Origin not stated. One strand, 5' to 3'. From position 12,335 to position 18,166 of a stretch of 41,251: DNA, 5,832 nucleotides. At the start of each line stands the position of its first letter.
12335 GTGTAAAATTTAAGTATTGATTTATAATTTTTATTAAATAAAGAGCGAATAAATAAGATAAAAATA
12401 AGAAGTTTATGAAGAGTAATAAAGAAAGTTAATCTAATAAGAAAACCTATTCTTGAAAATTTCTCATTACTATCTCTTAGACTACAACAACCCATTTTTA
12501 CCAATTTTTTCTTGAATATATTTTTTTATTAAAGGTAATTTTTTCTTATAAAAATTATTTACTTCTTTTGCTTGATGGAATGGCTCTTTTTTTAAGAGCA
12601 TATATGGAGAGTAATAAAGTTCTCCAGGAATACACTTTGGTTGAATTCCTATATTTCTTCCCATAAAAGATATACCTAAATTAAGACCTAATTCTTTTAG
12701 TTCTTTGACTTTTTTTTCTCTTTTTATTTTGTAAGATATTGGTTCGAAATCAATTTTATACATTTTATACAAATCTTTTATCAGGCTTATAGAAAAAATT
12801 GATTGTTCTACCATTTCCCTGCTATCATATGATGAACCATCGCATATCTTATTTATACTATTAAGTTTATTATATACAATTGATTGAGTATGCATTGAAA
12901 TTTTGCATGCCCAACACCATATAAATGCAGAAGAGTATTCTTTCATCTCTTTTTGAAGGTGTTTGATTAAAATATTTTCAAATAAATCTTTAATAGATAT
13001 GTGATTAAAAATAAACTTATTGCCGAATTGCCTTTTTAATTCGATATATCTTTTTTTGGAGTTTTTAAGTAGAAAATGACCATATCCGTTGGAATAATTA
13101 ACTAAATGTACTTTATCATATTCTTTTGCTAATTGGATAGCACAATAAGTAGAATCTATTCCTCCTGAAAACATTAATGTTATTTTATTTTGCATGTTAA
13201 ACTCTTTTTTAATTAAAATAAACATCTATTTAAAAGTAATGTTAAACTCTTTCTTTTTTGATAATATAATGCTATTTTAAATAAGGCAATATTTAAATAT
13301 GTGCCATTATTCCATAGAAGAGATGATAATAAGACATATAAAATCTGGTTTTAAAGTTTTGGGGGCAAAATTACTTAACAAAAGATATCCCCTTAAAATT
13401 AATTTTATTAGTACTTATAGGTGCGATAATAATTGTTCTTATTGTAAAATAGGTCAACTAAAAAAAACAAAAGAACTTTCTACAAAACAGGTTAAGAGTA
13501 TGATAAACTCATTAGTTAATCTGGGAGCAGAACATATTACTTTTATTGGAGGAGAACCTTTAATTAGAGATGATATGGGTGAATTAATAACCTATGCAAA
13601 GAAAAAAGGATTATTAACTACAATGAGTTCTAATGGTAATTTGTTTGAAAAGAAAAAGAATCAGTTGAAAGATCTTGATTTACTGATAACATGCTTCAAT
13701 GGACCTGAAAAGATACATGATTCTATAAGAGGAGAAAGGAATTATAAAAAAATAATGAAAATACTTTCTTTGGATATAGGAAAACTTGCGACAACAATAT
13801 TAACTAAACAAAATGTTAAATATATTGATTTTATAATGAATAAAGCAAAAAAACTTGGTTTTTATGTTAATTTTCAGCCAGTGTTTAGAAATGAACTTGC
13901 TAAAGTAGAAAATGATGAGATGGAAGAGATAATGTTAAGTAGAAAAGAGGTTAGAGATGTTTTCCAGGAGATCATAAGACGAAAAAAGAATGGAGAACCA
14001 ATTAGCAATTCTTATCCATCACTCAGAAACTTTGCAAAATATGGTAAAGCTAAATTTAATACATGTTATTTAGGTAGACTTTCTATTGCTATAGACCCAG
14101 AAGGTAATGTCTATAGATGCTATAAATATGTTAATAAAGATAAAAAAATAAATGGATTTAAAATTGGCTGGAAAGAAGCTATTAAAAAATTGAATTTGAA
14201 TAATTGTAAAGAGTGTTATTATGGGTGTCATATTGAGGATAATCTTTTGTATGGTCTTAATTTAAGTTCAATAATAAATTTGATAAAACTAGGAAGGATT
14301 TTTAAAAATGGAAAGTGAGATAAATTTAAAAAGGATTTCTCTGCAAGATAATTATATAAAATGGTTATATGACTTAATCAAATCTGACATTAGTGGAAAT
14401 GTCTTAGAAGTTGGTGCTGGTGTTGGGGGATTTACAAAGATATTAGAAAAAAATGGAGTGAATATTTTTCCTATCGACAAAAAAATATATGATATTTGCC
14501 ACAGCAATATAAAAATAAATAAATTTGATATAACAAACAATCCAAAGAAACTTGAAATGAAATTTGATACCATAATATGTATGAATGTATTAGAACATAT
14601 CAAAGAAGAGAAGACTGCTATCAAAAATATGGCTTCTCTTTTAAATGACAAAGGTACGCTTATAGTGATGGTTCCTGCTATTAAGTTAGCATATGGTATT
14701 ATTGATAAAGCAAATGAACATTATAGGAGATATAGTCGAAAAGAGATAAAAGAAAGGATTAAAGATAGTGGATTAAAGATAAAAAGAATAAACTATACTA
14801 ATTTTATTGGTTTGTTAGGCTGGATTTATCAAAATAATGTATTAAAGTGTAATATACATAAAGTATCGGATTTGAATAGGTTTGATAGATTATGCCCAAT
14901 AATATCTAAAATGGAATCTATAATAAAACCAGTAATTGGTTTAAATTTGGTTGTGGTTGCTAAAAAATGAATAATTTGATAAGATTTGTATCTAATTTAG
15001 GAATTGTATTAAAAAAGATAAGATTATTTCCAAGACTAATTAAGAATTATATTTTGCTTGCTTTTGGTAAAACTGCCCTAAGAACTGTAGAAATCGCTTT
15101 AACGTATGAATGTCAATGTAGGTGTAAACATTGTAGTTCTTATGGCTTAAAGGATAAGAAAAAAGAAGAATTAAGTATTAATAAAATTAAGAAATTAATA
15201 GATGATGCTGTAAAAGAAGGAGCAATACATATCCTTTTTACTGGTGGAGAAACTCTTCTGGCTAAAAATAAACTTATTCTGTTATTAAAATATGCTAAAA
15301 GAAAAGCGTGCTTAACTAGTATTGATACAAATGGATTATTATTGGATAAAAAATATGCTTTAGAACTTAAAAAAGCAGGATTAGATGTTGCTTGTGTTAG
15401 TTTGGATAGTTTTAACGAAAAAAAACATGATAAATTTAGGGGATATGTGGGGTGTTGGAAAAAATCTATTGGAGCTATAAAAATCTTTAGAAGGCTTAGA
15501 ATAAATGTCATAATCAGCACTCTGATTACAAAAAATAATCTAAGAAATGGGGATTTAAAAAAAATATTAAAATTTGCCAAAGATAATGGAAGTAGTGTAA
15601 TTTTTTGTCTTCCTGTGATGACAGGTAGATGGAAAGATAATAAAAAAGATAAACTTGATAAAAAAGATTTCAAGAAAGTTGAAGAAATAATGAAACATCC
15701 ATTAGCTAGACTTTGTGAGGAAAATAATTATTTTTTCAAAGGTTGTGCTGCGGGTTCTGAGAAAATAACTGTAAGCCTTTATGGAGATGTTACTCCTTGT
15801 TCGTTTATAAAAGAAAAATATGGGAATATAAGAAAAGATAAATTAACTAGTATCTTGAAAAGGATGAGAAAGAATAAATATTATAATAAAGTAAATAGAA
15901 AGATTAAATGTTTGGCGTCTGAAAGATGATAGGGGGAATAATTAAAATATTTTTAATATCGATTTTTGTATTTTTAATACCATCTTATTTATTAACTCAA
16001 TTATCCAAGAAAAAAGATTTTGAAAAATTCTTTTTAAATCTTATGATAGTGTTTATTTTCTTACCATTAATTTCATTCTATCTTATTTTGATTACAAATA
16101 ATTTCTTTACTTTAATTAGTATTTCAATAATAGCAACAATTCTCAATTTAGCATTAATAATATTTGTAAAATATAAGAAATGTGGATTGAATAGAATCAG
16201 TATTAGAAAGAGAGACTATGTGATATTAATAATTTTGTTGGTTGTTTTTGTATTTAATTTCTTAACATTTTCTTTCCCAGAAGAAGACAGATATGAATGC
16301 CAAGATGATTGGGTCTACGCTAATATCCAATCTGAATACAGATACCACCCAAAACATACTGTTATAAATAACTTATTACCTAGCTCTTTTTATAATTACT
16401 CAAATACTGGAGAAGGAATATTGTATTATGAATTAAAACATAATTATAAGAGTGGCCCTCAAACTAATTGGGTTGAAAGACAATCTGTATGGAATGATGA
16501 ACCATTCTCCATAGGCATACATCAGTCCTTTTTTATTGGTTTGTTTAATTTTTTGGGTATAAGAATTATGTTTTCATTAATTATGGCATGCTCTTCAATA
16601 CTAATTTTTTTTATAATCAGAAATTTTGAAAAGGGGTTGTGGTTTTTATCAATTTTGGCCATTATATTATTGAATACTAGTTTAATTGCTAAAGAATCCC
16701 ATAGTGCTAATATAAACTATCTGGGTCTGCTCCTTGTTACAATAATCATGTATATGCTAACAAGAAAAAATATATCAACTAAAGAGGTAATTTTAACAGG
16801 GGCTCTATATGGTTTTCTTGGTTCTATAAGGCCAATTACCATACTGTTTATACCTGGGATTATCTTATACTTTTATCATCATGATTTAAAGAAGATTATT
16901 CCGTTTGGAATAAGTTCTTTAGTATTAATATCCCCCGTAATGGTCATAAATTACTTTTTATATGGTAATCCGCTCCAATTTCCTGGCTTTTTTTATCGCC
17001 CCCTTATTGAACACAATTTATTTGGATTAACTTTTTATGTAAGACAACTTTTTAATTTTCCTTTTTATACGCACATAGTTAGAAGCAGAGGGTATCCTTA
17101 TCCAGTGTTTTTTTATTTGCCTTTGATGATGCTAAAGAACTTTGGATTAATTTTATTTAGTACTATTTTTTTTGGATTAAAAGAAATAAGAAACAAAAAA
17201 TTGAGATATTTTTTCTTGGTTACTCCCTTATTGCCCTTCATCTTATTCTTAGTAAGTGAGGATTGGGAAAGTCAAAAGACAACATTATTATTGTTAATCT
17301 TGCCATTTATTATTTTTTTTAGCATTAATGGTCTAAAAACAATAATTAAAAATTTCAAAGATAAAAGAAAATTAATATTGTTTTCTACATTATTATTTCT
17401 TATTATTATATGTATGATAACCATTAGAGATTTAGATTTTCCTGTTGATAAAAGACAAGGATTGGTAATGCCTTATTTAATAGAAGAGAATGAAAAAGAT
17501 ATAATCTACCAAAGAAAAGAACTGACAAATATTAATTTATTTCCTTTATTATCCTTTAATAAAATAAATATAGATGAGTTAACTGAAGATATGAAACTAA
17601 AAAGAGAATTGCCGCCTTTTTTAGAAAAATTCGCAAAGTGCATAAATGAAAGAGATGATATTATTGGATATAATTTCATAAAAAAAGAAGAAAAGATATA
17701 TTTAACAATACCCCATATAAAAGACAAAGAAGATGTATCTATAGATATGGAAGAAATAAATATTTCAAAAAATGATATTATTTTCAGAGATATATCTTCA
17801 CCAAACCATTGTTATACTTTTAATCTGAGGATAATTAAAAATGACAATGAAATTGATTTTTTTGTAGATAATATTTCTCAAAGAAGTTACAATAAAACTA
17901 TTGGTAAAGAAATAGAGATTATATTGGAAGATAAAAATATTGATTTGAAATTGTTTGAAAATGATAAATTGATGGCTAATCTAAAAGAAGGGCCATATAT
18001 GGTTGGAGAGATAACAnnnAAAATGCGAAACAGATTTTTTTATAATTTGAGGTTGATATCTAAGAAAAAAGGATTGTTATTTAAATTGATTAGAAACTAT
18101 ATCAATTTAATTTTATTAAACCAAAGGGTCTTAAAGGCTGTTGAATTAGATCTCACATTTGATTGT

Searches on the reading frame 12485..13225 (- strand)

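Call 51: search_protein_families(library=pfam, proteins=[window:12485-13225:-], max_evalue=1)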
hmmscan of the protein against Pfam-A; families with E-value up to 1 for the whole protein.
window:12485-13225:- (247 aa): 5 families
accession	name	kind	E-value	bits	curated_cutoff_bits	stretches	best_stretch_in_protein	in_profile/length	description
PF06508.19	QueC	-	5.4e-05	23.2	22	1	16-89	3-74/210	Queuosine biosynthesis protein QueC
PF24167.1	DUF7411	-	0.013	15.5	28.7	1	14-47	2-34/194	Family of unknown function (DUF7411)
PF02568.20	ThiI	-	0.032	14.3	20.5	1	12-132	3-117/197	Thiamine biosynthesis protein (ThiI)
PF03054.22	tRNA_Me_trans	-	0.074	13.1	20.6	1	14-43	2-31/202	tRNA methyl transferase HUP domain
PF00733.27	Asn_synthase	-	0.35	10.9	21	1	13-40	18-46/354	Asparagine synthase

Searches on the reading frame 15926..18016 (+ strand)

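Call 78: search_protein_families(library=ncbifam, proteins=[window:15926-18016:+], max_evalue=0.001)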
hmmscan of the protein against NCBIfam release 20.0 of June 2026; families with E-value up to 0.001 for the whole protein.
window:15926-18016:+ (697 aa): 1 family
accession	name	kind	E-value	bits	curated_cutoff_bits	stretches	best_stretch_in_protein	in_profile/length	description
NF047440.1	LA3751_2_3_fam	subfamily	2.8e-07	29.7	200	1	193-499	82-382/460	LA_3751/LA_3752 family putative glycosyltransferase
